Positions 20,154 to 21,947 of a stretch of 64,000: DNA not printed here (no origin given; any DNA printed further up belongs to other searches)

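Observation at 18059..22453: Four-gene translationally coupled operon: DUF4383 membrane protein, FAD-oxidase fused to Rieske domain, EgtB and EgtD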

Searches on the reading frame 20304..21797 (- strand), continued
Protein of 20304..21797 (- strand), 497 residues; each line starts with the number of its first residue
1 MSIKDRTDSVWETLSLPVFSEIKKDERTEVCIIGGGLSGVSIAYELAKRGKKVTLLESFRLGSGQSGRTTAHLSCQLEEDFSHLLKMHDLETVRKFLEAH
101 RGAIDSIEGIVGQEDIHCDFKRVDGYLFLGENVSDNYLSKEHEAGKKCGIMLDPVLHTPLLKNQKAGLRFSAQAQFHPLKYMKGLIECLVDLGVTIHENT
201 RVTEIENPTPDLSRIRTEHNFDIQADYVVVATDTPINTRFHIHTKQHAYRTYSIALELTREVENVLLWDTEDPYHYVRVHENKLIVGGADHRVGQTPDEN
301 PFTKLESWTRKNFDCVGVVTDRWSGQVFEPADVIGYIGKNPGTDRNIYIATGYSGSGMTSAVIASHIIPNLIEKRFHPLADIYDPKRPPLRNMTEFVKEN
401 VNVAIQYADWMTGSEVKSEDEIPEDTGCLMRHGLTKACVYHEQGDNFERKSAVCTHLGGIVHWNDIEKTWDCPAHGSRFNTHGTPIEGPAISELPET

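Call 7: find_homologous_proteins(query=window:20304-21797:-, max_evalue=1e-10)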
Query window:20304-21797:- (497 aa): 3309 proteins with E <= 1e-10 among 8000 candidates; the best 120 are listed.
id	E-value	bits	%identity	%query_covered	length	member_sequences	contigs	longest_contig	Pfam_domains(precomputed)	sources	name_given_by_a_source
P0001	0.0e+0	1080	91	100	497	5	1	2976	PF01266.31,PF01593.31,PF13450.13,PF07992.21,PF00070.34,PF13738.13,PF03486.21,PF00355.33,PF01134.29,PF01494.26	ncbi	-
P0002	0.0e+0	1027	86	100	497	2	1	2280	PF01266.31,PF01593.31,PF13450.13,PF00890.31,PF07992.21,PF00070.34,PF13738.13,PF03486.21,PF00355.33,PF01134.29,PF01494.26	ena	-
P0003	0.0e+0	1012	85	100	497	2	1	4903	PF01266.31,PF01593.31,PF13450.13,PF07992.21,PF00070.34,PF13738.13,PF03486.21,PF00355.33,PF01494.26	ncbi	-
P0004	2.1e-298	1008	85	100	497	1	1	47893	PF01266.31,PF01593.31,PF13450.13,PF07992.21,PF13738.13,PF00355.33,PF01134.29,PF01494.26,PF12831.14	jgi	jgi:glycine/D-amino acid oxidase-like deaminating enzyme/nitrite reductase/ring-hydroxylating ferred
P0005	7.5e-293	990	82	100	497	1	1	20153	PF01946.24,PF01266.31,PF01593.31,PF13450.13,PF07992.21,PF00070.34,PF13738.13,PF03486.21,PF00355.33,PF01134.29,PF01494.26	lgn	-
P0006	3.9e-292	987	84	100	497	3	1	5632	PF01266.31,PF01593.31,PF13450.13,PF07992.21,PF00070.34,PF13738.13,PF03486.21,PF00355.33,PF01134.29,PF01494.26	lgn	-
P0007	4.0e-292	987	82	100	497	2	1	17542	PF01266.31,PF01593.31,PF13450.13,PF07992.21,PF00070.34,PF13738.13,PF03486.21,PF00355.33,PF01494.26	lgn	-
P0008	7.1e-289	977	83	100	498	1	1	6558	PF13450.13,PF07992.21,PF00070.34,PF03486.21,PF00355.33,PF05834.19,PF01134.29,PF01494.26,PF01266.31,PF01593.31,PF00890.31,PF13738.13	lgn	-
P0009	1.1e-288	976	82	100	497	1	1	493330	PF13450.13,PF07992.21,PF00070.34,PF03486.21,PF00355.33,PF01134.29,PF01494.26,PF01946.24,PF01266.31,PF01593.31,PF00890.31,PF13738.13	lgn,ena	-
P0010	2.5e-287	971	81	100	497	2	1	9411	PF01266.31,PF01593.31,PF13450.13,PF07992.21,PF00070.34,PF13738.13,PF00355.33,PF01134.29,PF01494.26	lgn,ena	-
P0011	5.4e-284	960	82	100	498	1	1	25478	PF01946.24,PF01266.31,PF01593.31,PF13450.13,PF07992.21,PF00070.34,PF13738.13,PF03486.21,PF00355.33,PF01134.29,PF01494.26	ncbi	-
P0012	2.1e-283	959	82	100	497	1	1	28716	PF01266.31,PF01593.31,PF13450.13,PF07992.21,PF13738.13,PF03486.21,PF00355.33,PF01134.29,PF01494.26,PF12831.14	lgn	-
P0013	2.2e-283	958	82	99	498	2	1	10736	PF01266.31,PF01593.31,PF13450.13,PF07992.21,PF00070.34,PF13738.13,PF03486.21,PF00355.33,PF01134.29,PF01494.26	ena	-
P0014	2.4e-283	958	82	100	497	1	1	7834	PF01266.31,PF01593.31,PF13450.13,PF00890.31,PF07992.21,PF13738.13,PF03486.21,PF00355.33,PF01134.29,PF01494.26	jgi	jgi:glycine/D-amino acid oxidase-like deaminating enzyme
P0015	7.0e-276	934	82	97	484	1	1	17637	PF01266.31,PF01593.31,PF13450.13,PF07992.21,PF00070.34,PF13738.13,PF03486.21,PF00355.33,PF01134.29,PF01494.26,PF12831.14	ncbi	ncbi:MAG: FAD-dependent oxidoreductase [Bacteriovoracaceae bacterium]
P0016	4.9e-263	891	75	100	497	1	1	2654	PF13450.13,PF07992.21,PF00070.34,PF03486.21,PF00355.33,PF05834.19,PF01134.29,PF01494.26,PF12831.14,PF01946.24,PF01266.31,PF01593.31,PF00890.31,PF13738.13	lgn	-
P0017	1.4e-262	890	77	96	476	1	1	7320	PF01266.31,PF01593.31,PF13450.13,PF07992.21,PF13738.13,PF03486.21,PF00355.33,PF01134.29,PF01494.26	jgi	jgi:glycine/D-amino acid oxidase-like deaminating enzyme/nitrite reductase/ring-hydroxylating ferred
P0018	1.3e-211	722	61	100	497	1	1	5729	PF01946.24,PF01266.31,PF01593.31,PF13450.13,PF00890.31,PF07992.21,PF00070.34,PF13738.13,PF03486.21,PF00355.33,PF05834.19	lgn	-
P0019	2.6e-211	721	64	100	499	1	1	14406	PF01266.31,PF01593.31,PF13450.13,PF07992.21,PF00070.34,PF13738.13,PF03486.21,PF00355.33,PF01134.29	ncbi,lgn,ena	-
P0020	5.6e-210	716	61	99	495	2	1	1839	PF01946.24,PF01266.31,PF01593.31,PF13450.13,PF07992.21,PF13738.13,PF03486.21,PF13454.13,PF00355.33,PF01134.29,PF12831.14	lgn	-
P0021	1.3e-209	715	62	99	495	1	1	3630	PF01946.24,PF01266.31,PF01593.31,PF13450.13,PF07992.21,PF13738.13,PF03486.21,PF00355.33,PF01134.29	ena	-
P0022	9.3e-209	712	61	100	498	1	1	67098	PF01266.31,PF01593.31,PF13450.13,PF00890.31,PF07992.21,PF00070.34,PF13738.13,PF03486.21,PF00355.33,PF01494.26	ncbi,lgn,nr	ncbi:MAG TPA: FAD-dependent oxidoreductase [Bacteriovoracaceae bacterium]|nr:FAD-dependent oxidoredu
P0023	3.8e-205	700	61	99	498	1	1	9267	PF13450.13,PF07992.21,PF00070.34,PF03486.21,PF00355.33,PF05834.19,PF01134.29,PF01494.26,PF12831.14,PF01266.31,PF01593.31,PF13738.13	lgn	-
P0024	1.2e-204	699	59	100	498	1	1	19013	PF01266.31,PF13450.13,PF07992.21,PF13738.13,PF03486.21,PF00355.33,PF01134.29,PF12831.14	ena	-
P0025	1.1e-203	696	60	99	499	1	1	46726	PF01266.31,PF13450.13,PF07992.21,PF03486.21,PF00355.33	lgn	-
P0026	1.2e-203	695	60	100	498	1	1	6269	PF01266.31,PF13450.13,PF07992.21,PF13738.13,PF03486.21,PF00355.33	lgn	-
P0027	2.7e-203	694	59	100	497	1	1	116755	PF01266.31,PF13450.13,PF07992.21,PF13738.13,PF00355.33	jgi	jgi:glycine/D-amino acid oxidase-like deaminating enzyme/nitrite reductase/ring-hydroxylating ferred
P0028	1.5e-202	692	59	100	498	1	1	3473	PF01266.31,PF13450.13,PF07992.21,PF13738.13,PF03486.21,PF04820.21,PF00355.33,PF01134.29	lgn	-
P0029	3.4e-202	691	58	100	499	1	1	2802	PF01266.31,PF13450.13,PF07992.21,PF13738.13,PF03486.21,PF00355.33,PF01134.29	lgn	-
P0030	3.9e-202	690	59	100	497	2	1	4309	PF01266.31,PF13450.13,PF07992.21,PF00070.34,PF13738.13,PF03486.21,PF00355.33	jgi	jgi:glycine/D-amino acid oxidase-like deaminating enzyme/nitrite reductase/ring-hydroxylating ferred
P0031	1.6e-201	688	59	99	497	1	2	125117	PF01266.31,PF13450.13,PF07992.21,PF13738.13,PF03486.21,PF00355.33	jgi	jgi:glycine/D-amino acid oxidase-like deaminating enzyme/nitrite reductase/ring-hydroxylating ferred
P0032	1.1e-200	686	60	100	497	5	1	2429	PF01266.31,PF01593.31,PF13450.13,PF07992.21,PF00070.34,PF13738.13,PF03486.21,PF13454.13,PF00355.33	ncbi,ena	-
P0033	1.5e-199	682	58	100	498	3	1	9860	PF01266.31,PF13450.13,PF07992.21,PF00070.34,PF13738.13,PF03486.21,PF00355.33,PF01134.29,PF12831.14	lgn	-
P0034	8.4e-199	679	59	100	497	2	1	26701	PF01266.31,PF07992.21,PF13738.13,PF00355.33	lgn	-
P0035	1.0e-198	679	59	100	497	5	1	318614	PF01266.31,PF13450.13,PF07992.21,PF00070.34,PF13738.13,PF03486.21,PF00355.33,PF01134.29,PF01494.26,PF12831.14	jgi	jgi:glycine/D-amino acid oxidase-like deaminating enzyme/nitrite reductase/ring-hydroxylating ferred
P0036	2.3e-198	678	58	100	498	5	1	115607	PF01266.31,PF13450.13,PF07992.21,PF13738.13,PF03486.21,PF00355.33,PF01134.29,PF12831.14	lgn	-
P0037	2.5e-198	678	59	99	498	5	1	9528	PF01266.31,PF13450.13,PF07992.21,PF00070.34,PF13738.13,PF03486.21,PF00355.33,PF01134.29,PF12831.14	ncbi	-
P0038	2.6e-198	678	59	99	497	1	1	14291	PF01266.31,PF13450.13,PF07992.21,PF00070.34,PF13738.13,PF03486.21,PF00355.33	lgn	-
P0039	2.9e-198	678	58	99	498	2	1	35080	PF01266.31,PF01593.31,PF13450.13,PF07992.21,PF00070.34,PF13738.13,PF03486.21,PF00355.33,PF01134.29,PF12831.14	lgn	-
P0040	9.5e-198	676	59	100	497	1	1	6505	PF01266.31,PF13450.13,PF07992.21,PF00070.34,PF13738.13,PF03486.21,PF13454.13,PF00355.33,PF01134.29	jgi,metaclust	metaclust:\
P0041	2.6e-197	675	57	100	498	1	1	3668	PF01266.31,PF13450.13,PF07992.21,PF13738.13,PF03486.21,PF00355.33,PF01134.29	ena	-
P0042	3.8e-197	674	58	99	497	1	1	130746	PF01266.31,PF13450.13,PF07992.21,PF03486.21,PF00355.33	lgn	-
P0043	9.5e-197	673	59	100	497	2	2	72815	PF01266.31,PF13450.13,PF07992.21,PF13738.13,PF00355.33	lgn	-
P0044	1.3e-196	672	59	100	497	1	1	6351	PF01266.31,PF07992.21,PF13738.13,PF00355.33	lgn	-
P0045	1.8e-196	672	58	99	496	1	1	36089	PF01266.31,PF13450.13,PF07992.21,PF00070.34,PF13738.13,PF03486.21,PF00355.33,PF01134.29,PF12831.14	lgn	-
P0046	6.2e-196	670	58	100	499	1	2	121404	PF01266.31,PF01593.31,PF13450.13,PF00890.31,PF07992.21,PF13738.13,PF03486.21,PF00355.33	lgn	-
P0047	2.1e-195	668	57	99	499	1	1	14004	PF01266.31,PF01593.31,PF13450.13,PF07992.21,PF13738.13,PF03486.21,PF04820.21,PF00355.33,PF01494.26,PF12831.14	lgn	-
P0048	3.6e-195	667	58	100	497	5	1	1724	PF01266.31,PF01593.31,PF13450.13,PF07992.21,PF13738.13,PF03486.21,PF00355.33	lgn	-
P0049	4.3e-195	667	58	99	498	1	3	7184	PF01266.31,PF13450.13,PF07992.21,PF13738.13,PF03486.21,PF00355.33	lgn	-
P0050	4.4e-195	667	57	100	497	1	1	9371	PF01266.31,PF13450.13,PF07992.21,PF00070.34,PF13738.13,PF03486.21,PF00355.33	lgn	-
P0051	1.3e-194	666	59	100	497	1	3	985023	PF01266.31,PF13450.13,PF07992.21,PF13738.13,PF03486.21,PF00355.33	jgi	jgi:glycine/D-amino acid oxidase-like deaminating enzyme/nitrite reductase/ring-hydroxylating ferred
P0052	1.9e-194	665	58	100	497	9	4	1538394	PF01266.31,PF13450.13,PF07992.21,PF13738.13,PF00355.33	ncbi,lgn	-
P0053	2.2e-194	665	57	100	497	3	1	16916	PF01266.31,PF13450.13,PF07992.21,PF13738.13,PF03486.21,PF00355.33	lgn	-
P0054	2.7e-194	665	58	100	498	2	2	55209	PF13450.13,PF07992.21,PF03486.21,PF00355.33,PF01134.29,PF01494.26,PF12831.14,PF01946.24,PF01266.31,PF01593.31,PF00890.31,PF13738.13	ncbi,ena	-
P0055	3.2e-194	664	56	99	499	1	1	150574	PF01266.31,PF13450.13,PF07992.21,PF13738.13,PF03486.21,PF00355.33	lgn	-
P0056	1.2e-193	662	58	100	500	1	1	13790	PF01266.31,PF13450.13,PF07992.21,PF00070.34,PF13738.13,PF03486.21,PF00355.33,PF01134.29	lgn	-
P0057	3.9e-193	661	58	99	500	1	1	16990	PF01266.31,PF13450.13,PF07992.21,PF13738.13,PF03486.21,PF00355.33,PF12831.14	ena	-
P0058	4.4e-193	661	58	99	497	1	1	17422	PF01266.31,PF13450.13,PF07992.21,PF13738.13,PF03486.21,PF00355.33,PF01134.29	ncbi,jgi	jgi:glycine/D-amino acid oxidase-like deaminating enzyme/nitrite reductase/ring-hydroxylating ferred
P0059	6.0e-193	660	57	99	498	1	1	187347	PF01266.31,PF01593.31,PF13450.13,PF00890.31,PF07992.21,PF13738.13,PF03486.21,PF04820.21,PF00355.33,PF01134.29,PF01494.26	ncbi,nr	ncbi:MAG TPA: FAD-dependent oxidoreductase [Bacteriovoracaceae bacterium]|nr:FAD-dependent oxidoredu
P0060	8.9e-193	660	58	99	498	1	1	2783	PF01266.31,PF13450.13,PF07992.21,PF13738.13,PF03486.21,PF00355.33,PF01134.29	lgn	-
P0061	1.1e-192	659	56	100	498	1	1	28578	PF01266.31,PF13450.13,PF07992.21,PF13738.13,PF03486.21,PF00355.33,PF01134.29,PF12831.14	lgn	-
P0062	6.1e-192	657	60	92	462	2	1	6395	PF01266.31,PF01593.31,PF13738.13,PF00355.33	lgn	-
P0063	3.3e-191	654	57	99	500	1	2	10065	PF01266.31,PF13450.13,PF07992.21,PF13738.13,PF03486.21,PF00355.33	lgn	-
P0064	4.7e-190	651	56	100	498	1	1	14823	PF01266.31,PF13450.13,PF13738.13,PF03486.21,PF00355.33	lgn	-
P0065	1.5e-189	649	57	100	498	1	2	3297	PF13450.13,PF07992.21,PF00070.34,PF03486.21,PF13454.13,PF00355.33,PF05834.19,PF01494.26,PF01946.24,PF01266.31,PF01593.31,PF00890.31,PF13738.13,PF04820.21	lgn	-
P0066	2.1e-189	648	56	100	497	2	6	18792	PF01266.31,PF13450.13,PF07992.21,PF00070.34,PF13738.13,PF03486.21,PF13454.13,PF00355.33,PF01134.29,PF12831.14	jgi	jgi:glycine/D-amino acid oxidase-like deaminating enzyme/nitrite reductase/ring-hydroxylating ferred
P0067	8.7e-189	646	56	99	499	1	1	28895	PF01266.31,PF13450.13,PF00890.31,PF07992.21,PF13738.13,PF03486.21,PF00355.33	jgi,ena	-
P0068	1.1e-188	646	56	100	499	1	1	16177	PF01266.31,PF01593.31,PF13450.13,PF07992.21,PF13738.13,PF03486.21,PF00355.33,PF01134.29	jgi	jgi:glycine/D-amino acid oxidase-like deaminating enzyme/nitrite reductase/ring-hydroxylating ferred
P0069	2.6e-188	645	57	100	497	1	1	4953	PF01946.24,PF01266.31,PF13450.13,PF00890.31,PF07992.21,PF13738.13,PF03486.21,PF00355.33,PF01134.29,PF01494.26,PF12831.14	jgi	jgi:glycine/D-amino acid oxidase-like deaminating enzyme/nitrite reductase/ring-hydroxylating ferred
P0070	5.0e-186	637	55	100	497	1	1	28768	PF01266.31,PF13450.13,PF07992.21,PF00070.34,PF13738.13,PF03486.21,PF00355.33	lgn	-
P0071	1.6e-185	636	55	99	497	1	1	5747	PF01266.31,PF13450.13,PF07992.21,PF13738.13,PF03486.21,PF00355.33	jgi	jgi:glycine/D-amino acid oxidase-like deaminating enzyme/nitrite reductase/ring-hydroxylating ferred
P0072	5.0e-185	634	56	99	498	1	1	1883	PF01266.31,PF13450.13,PF07992.21,PF13738.13,PF03486.21,PF00355.33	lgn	-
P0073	5.9e-185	634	55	100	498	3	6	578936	PF01266.31,PF13450.13,PF07992.21,PF00355.33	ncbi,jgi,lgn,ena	-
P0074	1.2e-184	633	56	99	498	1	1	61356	PF01266.31,PF01593.31,PF13450.13,PF00890.31,PF07992.21,PF13738.13,PF03486.21,PF13454.13,PF00355.33,PF01134.29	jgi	jgi:glycine/D-amino acid oxidase-like deaminating enzyme/nitrite reductase/ring-hydroxylating ferred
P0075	1.7e-184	632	55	99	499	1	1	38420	PF01266.31,PF01593.31,PF13450.13,PF00890.31,PF07992.21,PF13738.13,PF03486.21,PF00355.33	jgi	jgi:glycine/D-amino acid oxidase-like deaminating enzyme/nitrite reductase/ring-hydroxylating ferred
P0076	2.0e-184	632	55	100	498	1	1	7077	PF01266.31,PF13450.13,PF00890.31,PF07992.21,PF13738.13,PF03486.21,PF00355.33,PF01134.29,PF12831.14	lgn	-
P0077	2.1e-184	632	55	100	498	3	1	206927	PF01266.31,PF01593.31,PF13450.13,PF00890.31,PF07992.21,PF13738.13,PF03486.21,PF00355.33,PF01134.29,PF01494.26,PF12831.14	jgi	jgi:glycine/D-amino acid oxidase-like deaminating enzyme/nitrite reductase/ring-hydroxylating ferred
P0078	5.9e-183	627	54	100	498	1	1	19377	PF01266.31,PF13450.13,PF07992.21,PF00355.33,PF12831.14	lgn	-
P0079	6.2e-183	627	55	100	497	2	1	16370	PF01946.24,PF01266.31,PF13450.13,PF07992.21,PF13738.13,PF03486.21,PF00355.33,PF01134.29,PF01494.26,PF12831.14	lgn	-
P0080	1.9e-182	626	54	100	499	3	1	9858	PF01266.31,PF13450.13,PF07992.21,PF03486.21,PF00355.33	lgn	-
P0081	2.1e-182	625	55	99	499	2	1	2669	PF01266.31,PF01593.31,PF13450.13,PF00890.31,PF07992.21,PF00070.34,PF13738.13,PF03486.21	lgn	-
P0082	6.5e-182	624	54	100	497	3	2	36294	PF01266.31,PF13450.13,PF07992.21,PF13738.13,PF00355.33,PF12831.14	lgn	-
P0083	8.8e-181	620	53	100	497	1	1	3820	PF01266.31,PF01593.31,PF13450.13,PF00890.31,PF07992.21,PF00070.34,PF13738.13,PF03486.21,PF00355.33,PF01134.29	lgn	-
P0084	1.4e-178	613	52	99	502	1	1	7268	PF01266.31,PF01593.31,PF13450.13,PF07992.21,PF13738.13,PF03486.21,PF00355.33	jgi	jgi:glycine/D-amino acid oxidase-like deaminating enzyme/nitrite reductase/ring-hydroxylating ferred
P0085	6.0e-178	611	54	100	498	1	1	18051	PF01946.24,PF01266.31,PF13450.13,PF07992.21,PF13738.13,PF00355.33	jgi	jgi:glycine/D-amino acid oxidase-like deaminating enzyme/nitrite reductase/ring-hydroxylating ferred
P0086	6.7e-178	610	54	99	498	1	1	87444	PF01266.31,PF13450.13,PF07992.21,PF13738.13,PF03486.21,PF00355.33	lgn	-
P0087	3.0e-177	608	52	100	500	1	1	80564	PF13450.13,PF07992.21,PF00070.34,PF03486.21,PF00355.33,PF01134.29,PF01494.26,PF12831.14,PF01266.31,PF01593.31,PF00890.31,PF13738.13,PF04820.21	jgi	jgi:glycine/D-amino acid oxidase-like deaminating enzyme/nitrite reductase/ring-hydroxylating ferred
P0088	5.8e-176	604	53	99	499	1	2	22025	PF01266.31,PF01593.31,PF13450.13,PF07992.21,PF03486.21,PF00355.33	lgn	-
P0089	6.2e-176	604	54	99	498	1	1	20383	PF01266.31,PF13450.13,PF13738.13,PF00355.33,PF12831.14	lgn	-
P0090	1.7e-175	603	53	99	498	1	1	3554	PF01266.31,PF13450.13,PF07992.21,PF00070.34,PF13738.13,PF03486.21,PF00355.33,PF01134.29,PF12831.14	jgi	jgi:glycine/D-amino acid oxidase-like deaminating enzyme/nitrite reductase/ring-hydroxylating ferred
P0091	4.4e-175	601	53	99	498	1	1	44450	PF01946.24,PF01266.31,PF13450.13,PF07992.21,PF13738.13,PF03486.21,PF00355.33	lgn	-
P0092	6.0e-175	601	52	100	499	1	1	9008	PF01266.31,PF13450.13,PF07992.21,PF13738.13,PF03486.21,PF00355.33,PF01134.29,PF12831.14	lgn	-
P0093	3.9e-174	598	54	99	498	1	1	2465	PF01266.31,PF01593.31,PF13450.13,PF00890.31,PF07992.21,PF13738.13,PF03486.21,PF00355.33,PF12831.14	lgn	-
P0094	5.5e-174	598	54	99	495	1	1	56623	PF01946.24,PF01266.31,PF01593.31,PF13450.13,PF07992.21,PF00070.34,PF13738.13,PF03486.21,PF00355.33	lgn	-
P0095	1.2e-173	596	53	100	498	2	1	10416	PF01266.31,PF13450.13,PF07992.21,PF00355.33,PF12831.14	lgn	-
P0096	1.8e-173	596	53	99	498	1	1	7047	PF01266.31,PF13450.13,PF07992.21,PF13738.13,PF03486.21,PF00355.33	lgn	-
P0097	4.0e-173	595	53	99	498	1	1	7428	PF01946.24,PF01266.31,PF13450.13,PF07992.21,PF13738.13,PF03486.21,PF00355.33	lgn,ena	-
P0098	8.1e-173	594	52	99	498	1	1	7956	PF01266.31,PF13450.13,PF07992.21,PF13738.13,PF03486.21,PF00355.33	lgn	-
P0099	2.6e-172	592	53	99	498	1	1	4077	PF01946.24,PF01266.31,PF01593.31,PF13450.13,PF00890.31,PF07992.21,PF13738.13,PF03486.21,PF00355.33,PF05834.19,PF01494.26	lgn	-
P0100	7.4e-172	591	52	99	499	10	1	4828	PF01266.31,PF13450.13,PF07992.21,PF13738.13,PF03486.21,PF00355.33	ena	-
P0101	3.8e-171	588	51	99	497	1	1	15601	PF01266.31,PF13450.13,PF00890.31,PF07992.21,PF13738.13,PF03486.21,PF00355.33,PF12831.14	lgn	-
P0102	2.5e-170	586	53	99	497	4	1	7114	PF13450.13,PF07992.21,PF00070.34,PF03486.21,PF13454.13,PF00355.33,PF01134.29,PF01494.26,PF12831.14,PF01266.31,PF01593.31,PF00890.31,PF13738.13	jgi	-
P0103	2.5e-170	586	52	99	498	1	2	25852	PF01266.31,PF13450.13,PF07992.21,PF13738.13,PF03486.21,PF00355.33,PF01134.29,PF12831.14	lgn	-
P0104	3.1e-170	585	52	99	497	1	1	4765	PF01266.31,PF13450.13,PF07992.21,PF13738.13,PF03486.21,PF00355.33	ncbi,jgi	jgi:glycine/D-amino acid oxidase-like deaminating enzyme/nitrite reductase/ring-hydroxylating ferred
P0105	2.0e-169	583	52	100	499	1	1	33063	PF01266.31,PF13450.13,PF00890.31,PF07992.21,PF03486.21,PF00355.33,PF01134.29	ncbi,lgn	ncbi:MAG: FAD-dependent oxidoreductase [Bacteriovoracaceae bacterium]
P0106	2.3e-169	582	52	99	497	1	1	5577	PF01266.31,PF01593.31,PF13450.13,PF00890.31,PF07992.21,PF00070.34,PF13738.13,PF03486.21,PF13454.13,PF00355.33,PF12831.14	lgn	-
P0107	1.8e-168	579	52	100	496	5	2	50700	PF13450.13,PF07992.21,PF00070.34,PF03486.21,PF13454.13,PF00355.33,PF01134.29,PF01494.26,PF12831.14,PF01266.31,PF01593.31,PF00890.31,PF13738.13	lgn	-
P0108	3.3e-168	579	51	99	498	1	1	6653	PF01266.31,PF01593.31,PF13450.13,PF00890.31,PF07992.21,PF13738.13,PF03486.21,PF00355.33,PF01134.29,PF12831.14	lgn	-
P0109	8.5e-168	577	51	99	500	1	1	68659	PF01266.31,PF13450.13,PF07992.21,PF13738.13,PF03486.21,PF00355.33,PF01134.29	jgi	jgi:glycine/D-amino acid oxidase-like deaminating enzyme/nitrite reductase/ring-hydroxylating ferred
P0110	6.5e-167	574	51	99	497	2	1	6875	PF13450.13,PF07992.21,PF00070.34,PF03486.21,PF13454.13,PF00355.33,PF01134.29,PF12831.14,PF01946.24,PF01266.31,PF01593.31,PF00890.31,PF13738.13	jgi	jgi:glycine/D-amino acid oxidase-like deaminating enzyme/nitrite reductase/ring-hydroxylating ferred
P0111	3.4e-166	572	51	100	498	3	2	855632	PF01266.31,PF01593.31,PF13450.13,PF07992.21,PF13738.13,PF03486.21,PF00355.33,PF01134.29,PF12831.14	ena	-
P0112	2.6e-165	569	50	99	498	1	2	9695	PF01946.24,PF01266.31,PF13450.13,PF07992.21,PF13738.13,PF03486.21,PF00355.33,PF01134.29,PF12831.14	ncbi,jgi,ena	jgi:glycine/D-amino acid oxidase-like deaminating enzyme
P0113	1.2e-164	567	51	99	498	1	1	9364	PF01946.24,PF01266.31,PF01593.31,PF13450.13,PF00890.31,PF07992.21,PF13738.13,PF03486.21,PF00355.33,PF05834.19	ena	-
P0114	6.0e-163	561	52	99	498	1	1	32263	PF01946.24,PF01266.31,PF01593.31,PF13450.13,PF00890.31,PF07992.21,PF13738.13,PF03486.21,PF00355.33,PF05834.19,PF01134.29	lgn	-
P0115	1.5e-161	557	49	99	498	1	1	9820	PF01946.24,PF01266.31,PF13450.13,PF07992.21,PF13738.13,PF03486.21,PF00355.33,PF01134.29,PF12831.14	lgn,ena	-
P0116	1.8e-161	556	51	99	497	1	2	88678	PF01266.31,PF13450.13,PF07992.21,PF00070.34,PF13738.13,PF03486.21,PF13454.13,PF00355.33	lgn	-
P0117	3.6e-161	555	50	99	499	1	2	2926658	PF13450.13,PF07992.21,PF03486.21,PF00355.33,PF05834.19,PF01134.29,PF12831.14,PF01946.24,PF01266.31,PF01593.31,PF00890.31,PF13738.13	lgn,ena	-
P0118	2.2e-160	553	60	77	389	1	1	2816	PF01266.31,PF00355.33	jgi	jgi:glycine/D-amino acid oxidase-like deaminating enzyme/nitrite reductase/ring-hydroxylating ferred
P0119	1.5e-157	543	48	99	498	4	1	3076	PF13450.13,PF07992.21,PF03486.21,PF00355.33,PF05834.19,PF01134.29,PF01946.24,PF01266.31,PF01593.31,PF00890.31,PF13738.13,PF03721.21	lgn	-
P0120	1.8e-154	533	49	99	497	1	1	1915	PF01266.31,PF01593.31,PF13450.13,PF07992.21,PF03486.21,PF00355.33,PF01494.26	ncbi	-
